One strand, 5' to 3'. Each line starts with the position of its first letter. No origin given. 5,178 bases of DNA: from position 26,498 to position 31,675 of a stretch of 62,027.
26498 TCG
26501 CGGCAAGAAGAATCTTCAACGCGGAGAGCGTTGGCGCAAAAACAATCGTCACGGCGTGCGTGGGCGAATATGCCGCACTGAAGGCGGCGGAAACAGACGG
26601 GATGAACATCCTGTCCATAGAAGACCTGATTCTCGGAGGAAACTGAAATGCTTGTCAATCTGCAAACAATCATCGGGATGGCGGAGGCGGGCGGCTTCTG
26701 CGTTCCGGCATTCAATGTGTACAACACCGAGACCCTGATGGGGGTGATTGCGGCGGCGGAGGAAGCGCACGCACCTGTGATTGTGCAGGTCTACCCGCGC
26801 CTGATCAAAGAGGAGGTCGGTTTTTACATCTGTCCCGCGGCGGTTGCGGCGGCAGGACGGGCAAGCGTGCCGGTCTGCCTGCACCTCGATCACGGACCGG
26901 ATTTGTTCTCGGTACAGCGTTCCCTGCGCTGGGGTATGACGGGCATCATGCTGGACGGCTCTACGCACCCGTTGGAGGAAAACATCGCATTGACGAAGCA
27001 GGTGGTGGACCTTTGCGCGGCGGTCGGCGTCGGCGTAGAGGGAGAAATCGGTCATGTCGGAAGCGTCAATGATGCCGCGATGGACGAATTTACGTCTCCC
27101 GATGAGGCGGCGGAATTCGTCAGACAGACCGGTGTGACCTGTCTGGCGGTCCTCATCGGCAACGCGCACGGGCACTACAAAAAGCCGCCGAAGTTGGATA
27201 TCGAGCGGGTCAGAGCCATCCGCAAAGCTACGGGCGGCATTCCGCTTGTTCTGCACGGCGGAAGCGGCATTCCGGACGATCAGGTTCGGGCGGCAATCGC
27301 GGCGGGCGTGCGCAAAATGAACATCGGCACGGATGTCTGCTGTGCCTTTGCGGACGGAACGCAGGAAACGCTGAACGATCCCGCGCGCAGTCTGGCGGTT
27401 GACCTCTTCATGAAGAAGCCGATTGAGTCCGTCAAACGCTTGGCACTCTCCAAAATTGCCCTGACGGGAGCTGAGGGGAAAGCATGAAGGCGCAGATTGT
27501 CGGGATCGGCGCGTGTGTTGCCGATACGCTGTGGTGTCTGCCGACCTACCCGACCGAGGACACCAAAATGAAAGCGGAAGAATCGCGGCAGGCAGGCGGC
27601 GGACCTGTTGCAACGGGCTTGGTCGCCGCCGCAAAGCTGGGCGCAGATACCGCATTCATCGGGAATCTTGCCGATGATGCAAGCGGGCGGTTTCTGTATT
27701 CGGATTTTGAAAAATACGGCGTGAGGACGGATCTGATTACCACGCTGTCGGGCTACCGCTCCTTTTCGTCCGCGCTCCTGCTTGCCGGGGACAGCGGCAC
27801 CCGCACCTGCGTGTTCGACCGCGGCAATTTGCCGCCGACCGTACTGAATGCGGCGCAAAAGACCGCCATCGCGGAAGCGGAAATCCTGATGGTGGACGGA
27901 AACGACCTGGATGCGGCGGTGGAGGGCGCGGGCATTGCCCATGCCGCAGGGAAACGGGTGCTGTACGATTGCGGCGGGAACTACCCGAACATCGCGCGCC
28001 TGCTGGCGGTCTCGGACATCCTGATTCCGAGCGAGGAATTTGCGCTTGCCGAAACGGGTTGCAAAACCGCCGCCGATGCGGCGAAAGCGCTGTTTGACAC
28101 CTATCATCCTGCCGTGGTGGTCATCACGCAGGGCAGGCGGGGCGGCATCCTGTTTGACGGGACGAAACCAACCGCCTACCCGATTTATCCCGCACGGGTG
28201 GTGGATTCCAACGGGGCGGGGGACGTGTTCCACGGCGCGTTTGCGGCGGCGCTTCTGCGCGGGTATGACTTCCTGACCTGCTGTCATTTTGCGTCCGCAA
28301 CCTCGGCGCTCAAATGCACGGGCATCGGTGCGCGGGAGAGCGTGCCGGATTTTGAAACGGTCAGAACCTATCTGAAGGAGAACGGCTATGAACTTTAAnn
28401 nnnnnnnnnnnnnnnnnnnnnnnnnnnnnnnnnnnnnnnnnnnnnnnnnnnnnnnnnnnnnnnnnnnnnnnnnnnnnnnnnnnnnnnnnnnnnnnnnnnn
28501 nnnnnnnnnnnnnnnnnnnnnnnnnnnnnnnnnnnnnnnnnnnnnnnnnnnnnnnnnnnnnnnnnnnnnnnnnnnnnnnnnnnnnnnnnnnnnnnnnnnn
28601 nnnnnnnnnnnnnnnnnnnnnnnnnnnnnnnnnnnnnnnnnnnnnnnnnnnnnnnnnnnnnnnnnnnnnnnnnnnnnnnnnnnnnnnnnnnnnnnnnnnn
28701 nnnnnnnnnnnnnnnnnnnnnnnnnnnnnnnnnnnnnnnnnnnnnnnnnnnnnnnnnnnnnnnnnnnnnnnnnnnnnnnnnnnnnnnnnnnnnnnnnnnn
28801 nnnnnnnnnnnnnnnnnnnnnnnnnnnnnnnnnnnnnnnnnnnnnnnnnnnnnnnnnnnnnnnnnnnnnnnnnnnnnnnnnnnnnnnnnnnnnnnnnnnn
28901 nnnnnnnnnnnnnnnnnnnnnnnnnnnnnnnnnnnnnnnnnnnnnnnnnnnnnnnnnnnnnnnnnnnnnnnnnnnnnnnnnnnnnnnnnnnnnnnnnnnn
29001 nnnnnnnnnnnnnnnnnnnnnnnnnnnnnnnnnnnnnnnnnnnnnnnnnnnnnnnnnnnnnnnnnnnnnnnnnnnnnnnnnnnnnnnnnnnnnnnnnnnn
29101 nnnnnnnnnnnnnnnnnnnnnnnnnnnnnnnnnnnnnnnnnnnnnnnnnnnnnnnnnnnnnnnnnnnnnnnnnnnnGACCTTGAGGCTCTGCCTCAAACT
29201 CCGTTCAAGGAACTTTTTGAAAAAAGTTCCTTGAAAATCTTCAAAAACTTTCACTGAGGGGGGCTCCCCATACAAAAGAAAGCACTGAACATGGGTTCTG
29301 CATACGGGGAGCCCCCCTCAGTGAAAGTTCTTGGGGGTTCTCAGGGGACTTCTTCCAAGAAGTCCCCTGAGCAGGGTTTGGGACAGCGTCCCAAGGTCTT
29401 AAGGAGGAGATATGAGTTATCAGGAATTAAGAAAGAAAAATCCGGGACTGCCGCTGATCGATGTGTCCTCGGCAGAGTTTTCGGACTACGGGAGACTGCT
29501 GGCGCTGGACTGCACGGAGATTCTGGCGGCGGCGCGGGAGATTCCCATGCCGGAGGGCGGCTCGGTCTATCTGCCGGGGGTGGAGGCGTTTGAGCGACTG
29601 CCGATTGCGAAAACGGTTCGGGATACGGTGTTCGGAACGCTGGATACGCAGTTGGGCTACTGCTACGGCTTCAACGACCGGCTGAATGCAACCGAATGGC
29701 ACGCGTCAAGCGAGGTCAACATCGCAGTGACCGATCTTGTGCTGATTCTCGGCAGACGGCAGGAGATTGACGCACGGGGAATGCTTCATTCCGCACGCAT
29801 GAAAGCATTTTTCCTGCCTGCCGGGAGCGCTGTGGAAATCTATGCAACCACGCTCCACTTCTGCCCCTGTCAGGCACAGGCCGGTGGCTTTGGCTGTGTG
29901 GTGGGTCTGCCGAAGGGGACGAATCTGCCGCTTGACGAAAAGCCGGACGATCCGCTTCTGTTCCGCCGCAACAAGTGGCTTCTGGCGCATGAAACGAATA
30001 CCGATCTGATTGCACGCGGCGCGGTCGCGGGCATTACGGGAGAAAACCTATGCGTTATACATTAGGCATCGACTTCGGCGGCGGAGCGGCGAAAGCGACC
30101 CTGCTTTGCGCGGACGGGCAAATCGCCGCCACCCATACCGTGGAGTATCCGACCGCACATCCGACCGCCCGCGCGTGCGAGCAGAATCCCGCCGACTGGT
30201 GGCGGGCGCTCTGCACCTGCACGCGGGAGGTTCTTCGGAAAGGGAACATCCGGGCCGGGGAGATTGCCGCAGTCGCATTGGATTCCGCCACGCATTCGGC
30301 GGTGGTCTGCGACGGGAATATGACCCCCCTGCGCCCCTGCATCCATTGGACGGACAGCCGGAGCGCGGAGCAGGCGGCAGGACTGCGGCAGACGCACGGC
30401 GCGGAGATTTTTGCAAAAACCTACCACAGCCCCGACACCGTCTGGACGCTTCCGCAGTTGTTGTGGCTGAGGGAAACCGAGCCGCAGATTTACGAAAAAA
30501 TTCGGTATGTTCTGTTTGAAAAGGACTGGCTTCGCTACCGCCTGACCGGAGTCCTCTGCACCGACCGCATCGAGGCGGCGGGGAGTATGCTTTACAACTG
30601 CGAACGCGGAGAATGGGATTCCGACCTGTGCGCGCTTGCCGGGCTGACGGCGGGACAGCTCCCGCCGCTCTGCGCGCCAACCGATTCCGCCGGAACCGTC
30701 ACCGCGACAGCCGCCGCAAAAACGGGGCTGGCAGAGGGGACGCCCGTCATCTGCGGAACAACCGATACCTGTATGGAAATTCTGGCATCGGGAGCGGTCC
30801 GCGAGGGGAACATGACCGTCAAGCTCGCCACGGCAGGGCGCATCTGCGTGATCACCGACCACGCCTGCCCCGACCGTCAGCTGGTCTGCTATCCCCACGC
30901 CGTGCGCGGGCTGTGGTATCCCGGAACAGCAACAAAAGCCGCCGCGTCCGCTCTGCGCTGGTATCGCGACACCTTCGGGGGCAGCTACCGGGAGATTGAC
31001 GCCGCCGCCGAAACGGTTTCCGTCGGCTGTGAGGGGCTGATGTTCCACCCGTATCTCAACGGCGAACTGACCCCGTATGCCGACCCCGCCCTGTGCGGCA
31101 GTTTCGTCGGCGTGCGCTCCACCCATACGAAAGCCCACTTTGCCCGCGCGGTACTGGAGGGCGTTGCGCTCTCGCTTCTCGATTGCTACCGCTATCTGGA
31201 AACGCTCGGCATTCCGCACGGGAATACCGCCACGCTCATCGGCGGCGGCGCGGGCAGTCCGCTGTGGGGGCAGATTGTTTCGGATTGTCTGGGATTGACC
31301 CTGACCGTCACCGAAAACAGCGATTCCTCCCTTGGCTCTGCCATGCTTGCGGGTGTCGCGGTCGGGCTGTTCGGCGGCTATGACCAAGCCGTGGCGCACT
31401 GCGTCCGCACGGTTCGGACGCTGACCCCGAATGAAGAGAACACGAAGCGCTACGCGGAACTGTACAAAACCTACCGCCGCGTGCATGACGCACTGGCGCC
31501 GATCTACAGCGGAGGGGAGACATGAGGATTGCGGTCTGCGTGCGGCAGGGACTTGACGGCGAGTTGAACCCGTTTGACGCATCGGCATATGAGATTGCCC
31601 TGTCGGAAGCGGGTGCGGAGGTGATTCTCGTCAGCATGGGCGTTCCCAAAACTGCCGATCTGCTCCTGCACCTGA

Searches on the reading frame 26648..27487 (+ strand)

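Call 15: search_protein_families(library=pfam, proteins=[window:26648-27487:+], max_evalue=0.001)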
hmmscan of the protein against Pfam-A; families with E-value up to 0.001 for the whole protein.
window:26648-27487:+ (279 aa): 1 family
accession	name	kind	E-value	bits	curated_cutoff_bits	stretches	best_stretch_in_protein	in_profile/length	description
PF01116.26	F_bP_aldolase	-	1.4e-85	287.6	25.5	1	3-278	1-277/277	Fructose-bisphosphate aldolase class-II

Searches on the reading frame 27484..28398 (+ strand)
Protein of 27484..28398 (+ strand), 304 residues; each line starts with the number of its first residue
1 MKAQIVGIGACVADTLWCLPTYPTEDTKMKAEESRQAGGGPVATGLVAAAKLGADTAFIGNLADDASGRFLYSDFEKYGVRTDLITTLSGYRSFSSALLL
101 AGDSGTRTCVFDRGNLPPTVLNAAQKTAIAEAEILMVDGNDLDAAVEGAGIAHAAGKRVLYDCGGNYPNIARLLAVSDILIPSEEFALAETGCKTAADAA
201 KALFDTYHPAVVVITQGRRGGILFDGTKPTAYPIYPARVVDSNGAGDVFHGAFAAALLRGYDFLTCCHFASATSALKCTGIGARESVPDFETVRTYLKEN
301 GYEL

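Call 15: search_protein_families(library=pfam, proteins=[window:27484-28398:+], max_evalue=0.001)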
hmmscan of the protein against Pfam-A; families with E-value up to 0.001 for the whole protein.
window:27484-28398:+ (304 aa): 1 family
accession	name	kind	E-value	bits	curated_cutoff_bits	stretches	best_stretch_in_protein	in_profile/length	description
PF00294.29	PfkB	-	1.5e-41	143.2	25.8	1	7-288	6-300/302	pfkB family carbohydrate kinase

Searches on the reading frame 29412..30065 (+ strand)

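Call 15: search_protein_families(library=pfam, proteins=[window:29412-30065:+], max_evalue=0.001)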
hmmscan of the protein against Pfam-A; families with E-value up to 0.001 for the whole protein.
window:29412-30065:+ (217 aa): 1 family
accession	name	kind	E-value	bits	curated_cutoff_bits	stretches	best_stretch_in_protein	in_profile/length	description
PF16161.11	DUF4867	-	5.7e-68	228.8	28.7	1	17-213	3-201/201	Domain of unknown function (DUF4867)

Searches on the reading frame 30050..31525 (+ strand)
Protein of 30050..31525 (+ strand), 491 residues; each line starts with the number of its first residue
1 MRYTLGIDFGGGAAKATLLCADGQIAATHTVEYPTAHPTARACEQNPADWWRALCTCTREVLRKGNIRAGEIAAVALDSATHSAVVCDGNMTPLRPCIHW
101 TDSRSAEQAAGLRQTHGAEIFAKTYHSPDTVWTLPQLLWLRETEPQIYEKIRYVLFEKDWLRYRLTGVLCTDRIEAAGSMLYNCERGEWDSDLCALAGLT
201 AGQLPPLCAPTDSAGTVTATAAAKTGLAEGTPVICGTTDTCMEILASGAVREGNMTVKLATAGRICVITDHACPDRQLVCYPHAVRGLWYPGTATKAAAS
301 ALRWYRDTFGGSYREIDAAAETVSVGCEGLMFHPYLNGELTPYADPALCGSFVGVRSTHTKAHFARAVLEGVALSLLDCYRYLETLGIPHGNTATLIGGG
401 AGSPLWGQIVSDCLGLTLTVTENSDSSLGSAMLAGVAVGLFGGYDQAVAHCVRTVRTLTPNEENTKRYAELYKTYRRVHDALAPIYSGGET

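Call 15: search_protein_families(library=pfam, proteins=[window:30050-31525:+], max_evalue=0.001)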
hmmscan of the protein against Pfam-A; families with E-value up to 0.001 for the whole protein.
window:30050-31525:+ (491 aa): 2 families
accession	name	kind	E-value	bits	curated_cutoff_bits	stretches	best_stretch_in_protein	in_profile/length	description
PF00370.27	FGGY_N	-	4.7e-57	193.8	28.8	1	3-243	1-242/245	FGGY family of carbohydrate kinases, N-terminal domain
PF02782.22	FGGY_C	-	5.9e-27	95.2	27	1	267-437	13-197/198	FGGY family of carbohydrate kinases, C-terminal domain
